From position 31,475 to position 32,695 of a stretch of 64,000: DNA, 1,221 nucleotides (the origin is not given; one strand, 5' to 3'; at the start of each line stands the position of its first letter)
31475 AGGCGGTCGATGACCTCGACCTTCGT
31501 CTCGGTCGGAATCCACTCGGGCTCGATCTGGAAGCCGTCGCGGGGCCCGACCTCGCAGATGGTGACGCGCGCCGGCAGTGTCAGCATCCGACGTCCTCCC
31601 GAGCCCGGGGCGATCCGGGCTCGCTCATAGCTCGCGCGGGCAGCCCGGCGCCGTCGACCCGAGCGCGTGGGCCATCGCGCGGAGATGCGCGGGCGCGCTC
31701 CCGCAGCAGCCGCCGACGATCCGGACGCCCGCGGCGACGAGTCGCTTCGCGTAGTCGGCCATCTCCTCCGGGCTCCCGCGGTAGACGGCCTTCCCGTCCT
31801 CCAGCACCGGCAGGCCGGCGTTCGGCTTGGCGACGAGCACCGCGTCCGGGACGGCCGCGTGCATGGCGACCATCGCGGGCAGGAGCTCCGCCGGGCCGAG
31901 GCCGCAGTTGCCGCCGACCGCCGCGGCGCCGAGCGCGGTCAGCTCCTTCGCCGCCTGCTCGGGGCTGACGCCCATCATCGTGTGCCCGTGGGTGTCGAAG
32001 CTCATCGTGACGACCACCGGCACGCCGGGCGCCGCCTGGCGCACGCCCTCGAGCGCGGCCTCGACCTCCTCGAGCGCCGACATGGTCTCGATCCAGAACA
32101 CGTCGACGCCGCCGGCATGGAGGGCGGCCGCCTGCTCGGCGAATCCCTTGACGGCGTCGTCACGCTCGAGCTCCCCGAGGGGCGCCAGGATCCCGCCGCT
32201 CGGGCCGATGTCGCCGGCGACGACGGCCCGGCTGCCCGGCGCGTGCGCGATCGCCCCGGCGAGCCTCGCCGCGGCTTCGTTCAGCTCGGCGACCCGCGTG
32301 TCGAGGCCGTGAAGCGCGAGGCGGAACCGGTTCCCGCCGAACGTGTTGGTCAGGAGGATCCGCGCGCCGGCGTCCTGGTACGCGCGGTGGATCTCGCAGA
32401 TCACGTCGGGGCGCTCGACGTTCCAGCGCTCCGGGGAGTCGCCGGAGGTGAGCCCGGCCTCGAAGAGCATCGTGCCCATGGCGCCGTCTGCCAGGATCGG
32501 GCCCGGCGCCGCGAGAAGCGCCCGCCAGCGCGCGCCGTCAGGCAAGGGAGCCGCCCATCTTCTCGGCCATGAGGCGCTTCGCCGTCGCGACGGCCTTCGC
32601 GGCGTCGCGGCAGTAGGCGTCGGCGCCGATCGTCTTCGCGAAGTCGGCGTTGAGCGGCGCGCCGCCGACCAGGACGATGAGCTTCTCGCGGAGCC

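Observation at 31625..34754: Non-pyrrolysine MttB-family methyltransferase + corrinoid protein + homocysteine-methyltransferase-domain protein: a three-component quaternary-amine demethylation system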

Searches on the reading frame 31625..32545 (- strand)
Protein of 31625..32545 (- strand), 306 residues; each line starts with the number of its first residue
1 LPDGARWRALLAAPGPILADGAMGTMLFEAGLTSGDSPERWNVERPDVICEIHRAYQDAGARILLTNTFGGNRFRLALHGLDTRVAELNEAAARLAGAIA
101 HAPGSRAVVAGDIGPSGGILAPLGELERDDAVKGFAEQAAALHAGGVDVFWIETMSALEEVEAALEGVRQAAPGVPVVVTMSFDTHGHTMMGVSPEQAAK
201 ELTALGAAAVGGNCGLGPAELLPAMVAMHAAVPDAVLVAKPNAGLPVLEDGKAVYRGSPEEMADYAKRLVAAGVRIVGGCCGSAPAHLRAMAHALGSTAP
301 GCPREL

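Call 7: search_protein_families(library=pfam, proteins=[window:31625-32545:-], max_evalue=0.001)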
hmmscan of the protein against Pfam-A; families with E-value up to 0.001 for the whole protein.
window:31625-32545:- (306 aa): 2 families
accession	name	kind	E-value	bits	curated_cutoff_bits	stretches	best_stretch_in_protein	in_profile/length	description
PF02574.22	S-methyl_trans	-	4.8e-69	233.8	22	1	18-295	2-283/283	Homocysteine S-methyltransferase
PF13472.12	Lipase_GDSL_2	-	0.00012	23.1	32.9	0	126-187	52-107/178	GDSL-like Lipase/Acylhydrolase family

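Call 8: search_protein_families(library=ncbifam, proteins=[window:31625-32545:-], max_evalue=0.001)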
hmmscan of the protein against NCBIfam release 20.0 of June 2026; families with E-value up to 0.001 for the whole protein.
window:31625-32545:- (306 aa): 5 families
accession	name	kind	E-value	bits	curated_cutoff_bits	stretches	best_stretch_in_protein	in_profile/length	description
NF005718.0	PRK07534.1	equivalog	2.8e-103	345.7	338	1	8-301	7-300/337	betaine--homocysteine S-methyltransferase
NF006396.0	PRK08645.1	equivalog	2.7e-82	276.8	453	1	16-299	12-288/611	bifunctional homocysteine S-methyltransferase/methylenetetrahydrofolate reductase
TIGR02082.1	metH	equivalog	4.1e-49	167.1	1010.85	1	18-298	7-315/1182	methionine synthase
NF007024.0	PRK09490.1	equivalog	1.3e-38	132.5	1497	1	42-300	61-334/1234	methionine synthase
NF007020.0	PRK09485.1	equivalog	7e-32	110.7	215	1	9-295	6-303/306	homocysteine S-methyltransferase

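Call 41: search_solved_structures(query=window:31625-32545:-, max_evalue=0.00001, show_alignments=4)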
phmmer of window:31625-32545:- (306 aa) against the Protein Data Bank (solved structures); distinct sequences matched with E-value up to 0.00001: 12.
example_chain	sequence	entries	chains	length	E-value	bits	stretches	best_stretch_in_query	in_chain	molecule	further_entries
1q7m_A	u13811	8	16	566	1.8e-52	182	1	14-300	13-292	5-methyltetrahydrofolate S-homocysteine methyltransferase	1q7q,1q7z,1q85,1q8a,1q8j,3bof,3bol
8ssc_A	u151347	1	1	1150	4.9e-45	157.6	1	15-301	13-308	Methionine synthase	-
9cbr_A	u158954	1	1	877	7e-44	153.8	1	11-301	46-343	Methionine synthase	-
8g3h_A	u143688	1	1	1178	9.1e-43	150.2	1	17-298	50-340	Methionine synthase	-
9cbp_A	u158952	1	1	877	7.3e-42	147.2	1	11-301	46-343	Methionine synthase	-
4ccz_A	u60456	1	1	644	1.1e-28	103.9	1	42-303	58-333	METHIONINE SYNTHASE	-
9ssp_A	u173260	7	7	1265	3.1e-28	102.5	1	42-303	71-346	Methionine synthase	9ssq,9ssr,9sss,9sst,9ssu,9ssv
1lt7_A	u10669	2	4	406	9.4e-21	77.9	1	17-296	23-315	BETAINE-HOMOCYSTEINE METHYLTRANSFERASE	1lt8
1umy_A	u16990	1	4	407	1.8e-20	76.9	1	17-296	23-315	Betaine--homocysteine S-methyltransferase 1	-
4m3p_A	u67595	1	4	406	2.3e-19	73.3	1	17-296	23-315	Betaine--homocysteine S-methyltransferase 1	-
8d45_A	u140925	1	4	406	2.8e-19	73.1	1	17-296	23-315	Betaine--homocysteine S-methyltransferase 1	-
5dml_A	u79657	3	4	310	4.7e-18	69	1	7-291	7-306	Homocysteine S-methyltransferase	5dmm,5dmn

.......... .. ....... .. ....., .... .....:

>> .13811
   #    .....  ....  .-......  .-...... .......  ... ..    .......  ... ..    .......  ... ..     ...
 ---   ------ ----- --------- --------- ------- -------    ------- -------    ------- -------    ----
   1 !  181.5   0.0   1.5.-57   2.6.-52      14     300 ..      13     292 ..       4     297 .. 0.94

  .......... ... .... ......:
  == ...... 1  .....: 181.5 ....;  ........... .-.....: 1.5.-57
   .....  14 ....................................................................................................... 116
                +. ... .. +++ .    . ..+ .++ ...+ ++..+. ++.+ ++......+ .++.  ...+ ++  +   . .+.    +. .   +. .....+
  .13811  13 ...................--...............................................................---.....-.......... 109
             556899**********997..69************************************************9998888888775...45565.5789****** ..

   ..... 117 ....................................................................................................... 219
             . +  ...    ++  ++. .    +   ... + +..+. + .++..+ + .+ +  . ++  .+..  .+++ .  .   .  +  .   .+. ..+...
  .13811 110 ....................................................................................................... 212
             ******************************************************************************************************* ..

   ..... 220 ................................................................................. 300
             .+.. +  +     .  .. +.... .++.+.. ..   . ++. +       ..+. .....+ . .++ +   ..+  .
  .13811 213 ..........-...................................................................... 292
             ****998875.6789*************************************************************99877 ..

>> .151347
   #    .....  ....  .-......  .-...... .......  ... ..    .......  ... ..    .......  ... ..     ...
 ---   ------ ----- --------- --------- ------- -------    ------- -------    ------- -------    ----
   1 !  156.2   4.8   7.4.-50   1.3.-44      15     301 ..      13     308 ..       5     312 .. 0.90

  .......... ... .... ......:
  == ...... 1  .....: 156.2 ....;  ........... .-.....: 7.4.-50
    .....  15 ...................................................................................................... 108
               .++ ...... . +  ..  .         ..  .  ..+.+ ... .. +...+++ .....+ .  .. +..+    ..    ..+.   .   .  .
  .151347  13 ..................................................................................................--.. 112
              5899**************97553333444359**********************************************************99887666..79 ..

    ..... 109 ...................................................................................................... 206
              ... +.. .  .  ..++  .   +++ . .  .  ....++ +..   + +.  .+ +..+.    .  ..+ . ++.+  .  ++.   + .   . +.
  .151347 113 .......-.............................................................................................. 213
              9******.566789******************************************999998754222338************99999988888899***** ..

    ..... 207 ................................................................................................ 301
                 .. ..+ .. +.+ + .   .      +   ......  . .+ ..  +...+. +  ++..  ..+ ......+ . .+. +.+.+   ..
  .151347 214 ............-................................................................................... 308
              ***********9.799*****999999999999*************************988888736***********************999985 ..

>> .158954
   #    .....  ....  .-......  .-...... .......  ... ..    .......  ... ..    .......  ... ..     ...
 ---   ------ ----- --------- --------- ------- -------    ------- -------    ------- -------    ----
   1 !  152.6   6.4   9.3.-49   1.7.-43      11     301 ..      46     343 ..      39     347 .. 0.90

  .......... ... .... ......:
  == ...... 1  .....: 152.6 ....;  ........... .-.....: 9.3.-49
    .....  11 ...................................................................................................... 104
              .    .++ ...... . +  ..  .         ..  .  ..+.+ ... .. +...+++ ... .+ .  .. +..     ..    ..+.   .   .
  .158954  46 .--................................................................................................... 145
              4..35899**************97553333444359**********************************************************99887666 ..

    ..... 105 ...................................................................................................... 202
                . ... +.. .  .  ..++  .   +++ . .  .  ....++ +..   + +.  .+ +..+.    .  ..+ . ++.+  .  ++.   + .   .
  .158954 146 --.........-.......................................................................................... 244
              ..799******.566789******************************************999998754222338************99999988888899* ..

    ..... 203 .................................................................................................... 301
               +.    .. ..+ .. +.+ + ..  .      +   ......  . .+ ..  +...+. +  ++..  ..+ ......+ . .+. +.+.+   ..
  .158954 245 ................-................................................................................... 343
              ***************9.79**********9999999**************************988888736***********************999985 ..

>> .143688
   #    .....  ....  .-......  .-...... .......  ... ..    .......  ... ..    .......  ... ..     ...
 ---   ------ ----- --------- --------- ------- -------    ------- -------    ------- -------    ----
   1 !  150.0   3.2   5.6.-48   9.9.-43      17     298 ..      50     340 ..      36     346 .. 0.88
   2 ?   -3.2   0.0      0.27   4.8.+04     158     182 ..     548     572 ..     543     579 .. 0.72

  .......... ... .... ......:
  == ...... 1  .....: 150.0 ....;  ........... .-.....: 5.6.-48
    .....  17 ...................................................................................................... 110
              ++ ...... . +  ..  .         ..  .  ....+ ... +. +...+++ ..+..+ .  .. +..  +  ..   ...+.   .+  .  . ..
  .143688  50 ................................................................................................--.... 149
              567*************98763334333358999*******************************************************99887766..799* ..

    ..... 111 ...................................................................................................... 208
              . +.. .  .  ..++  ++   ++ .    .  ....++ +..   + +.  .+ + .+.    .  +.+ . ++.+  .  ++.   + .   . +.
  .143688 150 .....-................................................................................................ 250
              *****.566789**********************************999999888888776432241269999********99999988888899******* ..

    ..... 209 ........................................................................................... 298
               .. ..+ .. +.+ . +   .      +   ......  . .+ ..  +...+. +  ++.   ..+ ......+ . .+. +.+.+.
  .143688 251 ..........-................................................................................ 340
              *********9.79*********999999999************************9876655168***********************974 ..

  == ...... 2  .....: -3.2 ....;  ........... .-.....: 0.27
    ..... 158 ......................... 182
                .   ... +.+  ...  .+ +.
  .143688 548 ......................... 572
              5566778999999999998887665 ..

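Call 51: search_dna_similar(query=window:31625-32545:-, collection=plasmids, mode=protein, max_rows=25)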
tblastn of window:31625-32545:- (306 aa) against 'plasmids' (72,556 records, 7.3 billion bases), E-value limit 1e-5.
Records with a match: 139; places in all: 155; records where one place covers at least 80% of the query: 138.
Best place of each record, by identity: <60% 139.
By first word of the organism name: Streptomyces 50; Rhodococcus 7; Phyllobacterium 6; Acinetobacter 6; Escherichia 6; Paracoccus 5; Sinorhizobium 4; Salinivibrio 4; Acaryochloris 3; Listeria 2; and 39 more.
By predicted mobility (MOB-suite, as given by PLSDB): non-mobilizable 108; mobilizable 20; conjugative 11.
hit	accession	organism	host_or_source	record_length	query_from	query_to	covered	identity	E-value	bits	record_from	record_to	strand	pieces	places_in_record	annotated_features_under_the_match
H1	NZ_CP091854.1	Terrarubrum flagellatum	cell culture,forest soil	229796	17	306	95%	49.0%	4e-63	222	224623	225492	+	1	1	bmt: betaine--homocysteine S-methyltransferase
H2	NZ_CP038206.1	Paracoccus pantotrophus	single cell,soil associated with ...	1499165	17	304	94%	48.6%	3e-54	197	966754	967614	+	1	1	none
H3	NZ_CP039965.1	Pseudorhodobacter turbinis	single bacterial isolate,Turban shell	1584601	10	304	96%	47.1%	6e-60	213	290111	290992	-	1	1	record has no annotation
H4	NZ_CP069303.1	Shinella sp. PSBB067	monoisolate,Minnesota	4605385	10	300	95%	47.8%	1e-59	213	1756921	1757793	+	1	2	none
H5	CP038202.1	Paracoccus ferrooxidans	single cell,bioreactor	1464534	17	304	94%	48.3%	3e-55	199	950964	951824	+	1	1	bmt: betaine--homocysteine S-methyltransferase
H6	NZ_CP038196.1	Paracoccus versutus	single cell,soil adjacent to the roots ...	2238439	17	304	94%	48.3%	3e-55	199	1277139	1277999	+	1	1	none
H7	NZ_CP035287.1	Paracoccus versutus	whole organism,soil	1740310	17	304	94%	47.9%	1e-54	198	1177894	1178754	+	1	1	none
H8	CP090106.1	Sinorhizobium meliloti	Medicago,Cell culture,Plant nodule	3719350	10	301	95%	46.6%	6e-63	222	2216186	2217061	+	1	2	bmt: betaine--homocysteine S-methyltransferase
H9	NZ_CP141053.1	Paracoccus denitrificans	-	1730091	17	304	94%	46.9%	9e-53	192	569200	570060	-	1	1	none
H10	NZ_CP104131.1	Sinorhizobium sp. K101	Phaseolus vulgaris,cell ...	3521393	10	301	95%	45.9%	3e-61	217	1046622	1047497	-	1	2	none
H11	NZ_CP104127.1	Sinorhizobium sp. M103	Phaseolus vulgaris,cell ...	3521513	10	301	95%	45.9%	3e-61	217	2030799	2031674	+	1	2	none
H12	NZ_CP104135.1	Sinorhizobium sp. C101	Phaseolus vulgaris,cell ...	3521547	10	301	95%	45.9%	3e-61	217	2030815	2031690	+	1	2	none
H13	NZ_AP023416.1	Vescimonas fastidiosa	Homo sapiens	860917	16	304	94%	40.3%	2e-45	171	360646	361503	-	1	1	homocysteine S-methyltransferase family protein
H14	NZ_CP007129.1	Gemmatirosa kalamazoonensis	-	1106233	16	295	92%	40.4%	8e-45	169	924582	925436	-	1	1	record has no annotation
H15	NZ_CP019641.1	Planococcus lenghuensis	whole organism,crude oil-contamination ...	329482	17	306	95%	38.0%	2e-30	127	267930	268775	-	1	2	bifunctional homocysteine ...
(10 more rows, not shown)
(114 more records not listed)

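Call 52: get_annotated_region(hit=H8, flank=15000)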
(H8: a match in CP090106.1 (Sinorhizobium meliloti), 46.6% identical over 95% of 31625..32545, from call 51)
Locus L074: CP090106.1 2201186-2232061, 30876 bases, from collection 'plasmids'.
description: Sinorhizobium meliloti strain Ak57 plasmid pSymB, complete sequence
organism: Sinorhizobium meliloti (NCBI taxid 382)
taxonomy: Bacteria; Pseudomonadota; Alphaproteobacteria; Hyphomicrobiales; Rhizobiaceae; Sinorhizobium; Sinorhizobium meliloti
host: -; source: Medicago,Cell culture,Plant nodule; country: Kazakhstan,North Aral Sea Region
typing (MOB-suite, as given by PLSDB): non-mobilizable
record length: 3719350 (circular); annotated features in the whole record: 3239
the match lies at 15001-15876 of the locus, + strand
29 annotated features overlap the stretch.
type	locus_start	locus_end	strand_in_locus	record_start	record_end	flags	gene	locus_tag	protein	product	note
CDS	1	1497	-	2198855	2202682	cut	cobN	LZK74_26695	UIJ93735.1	cobaltochelatase subunit CobN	-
CDS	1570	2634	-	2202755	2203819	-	cobW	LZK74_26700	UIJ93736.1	cobalamin biosynthesis protein CobW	-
CDS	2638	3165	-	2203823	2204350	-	cobU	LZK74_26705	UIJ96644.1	bifunctional adenosylcobinamide kinase/adenosylcobinamide-phosphate guanylyltransferase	-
CDS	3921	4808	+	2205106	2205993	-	-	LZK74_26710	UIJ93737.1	FecR domain-containing protein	-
CDS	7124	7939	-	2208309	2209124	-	-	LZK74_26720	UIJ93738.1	alpha/beta hydrolase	-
CDS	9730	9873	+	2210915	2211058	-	-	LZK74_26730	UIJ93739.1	hypothetical protein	-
CDS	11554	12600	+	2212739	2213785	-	-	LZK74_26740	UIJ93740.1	glycine betaine/L-proline ABC transporter ATP-binding protein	-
CDS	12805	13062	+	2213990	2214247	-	-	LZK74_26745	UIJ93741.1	type II toxin-antitoxin system ParD family antitoxin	-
CDS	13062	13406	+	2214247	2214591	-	-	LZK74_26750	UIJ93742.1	type II toxin-antitoxin system RelE/ParE family toxin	-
CDS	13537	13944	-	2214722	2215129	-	-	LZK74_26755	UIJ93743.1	tautomerase family protein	-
CDS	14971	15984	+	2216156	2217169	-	bmt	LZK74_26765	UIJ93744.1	betaine--homocysteine S-methyltransferase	-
CDS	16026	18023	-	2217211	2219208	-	-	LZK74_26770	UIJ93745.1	acyltransferase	-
CDS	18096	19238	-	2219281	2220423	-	-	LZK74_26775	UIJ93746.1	pyridoxal phosphate-dependent aminotransferase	-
CDS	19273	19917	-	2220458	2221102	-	-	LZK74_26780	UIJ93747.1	PAS domain-containing protein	-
CDS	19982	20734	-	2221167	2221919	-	-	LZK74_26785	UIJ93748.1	phosphodiester glycosidase family protein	-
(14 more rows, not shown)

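Call 53: get_annotated_region(hit=H1, flank=12000)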
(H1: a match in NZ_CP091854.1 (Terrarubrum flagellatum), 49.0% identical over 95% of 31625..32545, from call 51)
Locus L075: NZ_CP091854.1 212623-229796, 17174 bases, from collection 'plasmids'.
description: Terrarubrum flagellatum strain 7MK25 plasmid unnamed3, complete sequence
organism: Terrarubrum flagellatum (NCBI taxid 2895980)
taxonomy: Bacteria; Pseudomonadota; Alphaproteobacteria; Hyphomicrobiales; Terrirubraceae; Terrirubrum; Terrarubrum flagellatum
host: -; source: cell culture,forest soil; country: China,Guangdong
typing (MOB-suite, as given by PLSDB): non-mobilizable
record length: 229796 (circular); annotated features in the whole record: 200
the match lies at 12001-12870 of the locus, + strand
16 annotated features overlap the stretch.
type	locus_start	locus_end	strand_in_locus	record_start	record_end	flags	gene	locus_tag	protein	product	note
CDS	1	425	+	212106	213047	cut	-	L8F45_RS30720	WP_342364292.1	MBL fold metallo-hydrolase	-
CDS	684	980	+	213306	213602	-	-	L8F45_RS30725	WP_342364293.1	nucleotidyltransferase domain-containing protein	-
CDS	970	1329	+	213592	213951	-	-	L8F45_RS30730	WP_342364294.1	hypothetical protein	-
CDS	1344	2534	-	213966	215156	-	-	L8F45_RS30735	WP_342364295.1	Xaa-Pro peptidase family protein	GO:0006508 - proteolysis [Evidence IEA]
CDS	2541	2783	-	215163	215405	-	-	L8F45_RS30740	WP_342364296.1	hypothetical protein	-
CDS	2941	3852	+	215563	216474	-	-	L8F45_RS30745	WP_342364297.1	LysR substrate-binding domain-containing protein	-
CDS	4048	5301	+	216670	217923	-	-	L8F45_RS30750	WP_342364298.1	sarcosine oxidase subunit beta family protein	GO:0046653 - tetrahydrofolate metabolic process [Evidence IEA]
CDS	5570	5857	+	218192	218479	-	-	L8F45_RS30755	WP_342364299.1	sarcosine oxidase subunit delta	-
CDS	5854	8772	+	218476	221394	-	-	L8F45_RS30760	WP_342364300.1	sarcosine oxidase subunit alpha family protein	-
CDS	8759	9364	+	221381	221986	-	-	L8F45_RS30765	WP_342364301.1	sarcosine oxidase subunit gamma family protein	-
CDS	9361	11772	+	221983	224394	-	-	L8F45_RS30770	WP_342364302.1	FAD-dependent oxidoreductase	-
CDS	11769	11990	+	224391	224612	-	-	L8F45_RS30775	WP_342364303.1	DUF1289 domain-containing protein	-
CDS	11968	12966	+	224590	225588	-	bmt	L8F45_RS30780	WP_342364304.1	betaine--homocysteine S-methyltransferase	-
CDS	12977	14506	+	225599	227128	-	-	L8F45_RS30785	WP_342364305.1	trimethylamine methyltransferase family protein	-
CDS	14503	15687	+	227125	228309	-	-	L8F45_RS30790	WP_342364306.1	mandelate racemase/muconate lactonizing enzyme family protein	-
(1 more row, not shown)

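Call 55: search_protein_families(library=ncbifam, proteins=[L074:23717-24415:+], max_evalue=0.00001)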
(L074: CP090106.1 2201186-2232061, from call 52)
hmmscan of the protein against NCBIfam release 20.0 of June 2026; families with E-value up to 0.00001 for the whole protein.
L074:23717-24415:+ (232 aa): 13 families
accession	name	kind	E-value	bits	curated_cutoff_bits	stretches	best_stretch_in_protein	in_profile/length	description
NF047996.1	corrin_MtgC_2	exception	4.7e-63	212.5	370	1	14-223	2-211/212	glycine betaine-specific corrinoid protein MtgC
TIGR02370.1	pyl_corrinoid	subfamily_domain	5.7e-52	176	215.3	1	25-212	7-195/197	methyltransferase cognate corrinoid protein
NF047995.1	corrinoid_MtgC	exception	9e-51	172.4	310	1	15-219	3-210/215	glycine betaine-specific corrinoid protein MtgC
NF041607.1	dimeth_corrin_MtbC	equivalog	3.1e-50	170.5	350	1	44-221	24-202/203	dimethylamine corrinoid protein MtbC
TIGR02082.1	metH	equivalog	1.2e-45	155.6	1010.85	1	9-225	639-861/1182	methionine synthase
NF040655.1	MtaC_Meth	equivalog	5.8e-40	136.9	420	1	2-224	21-240/253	methanol--corrinoid protein MtaC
NF007024.0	PRK09490.1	equivalog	2.9e-36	124.7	1497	1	15-218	660-865/1234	methionine synthase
NF040669.1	MtaC2_Meth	equivalog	1.8e-34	119.3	450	1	3-222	29-246/267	methanol--corrinoid protein MtaC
NF002612.0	PRK02261.1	equivalog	3.5e-11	42.8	110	1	103-191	5-92/148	methylaspartate mutase subunit S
TIGR01501.1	MthylAspMutase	equivalog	2.5e-08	33.8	135.8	1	104-191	4-90/134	methylaspartate mutase subunit S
NF052513.1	TransRegCarH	equivalog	1.5e-07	31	400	1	12-205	79-262/274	HTH-type transcriptional repressor CarH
TIGR00640.1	acid_CoA_mut_C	subfamily_domain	2.9e-07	30.5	57.45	1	105-193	6-93/132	methylmalonyl-CoA mutase C-terminal domain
NF040743.1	ornith_mutase_E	equivalog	1.8e-06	26.3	800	1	103-224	597-725/730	D-ornithine 4,5-aminomutase subunit OraE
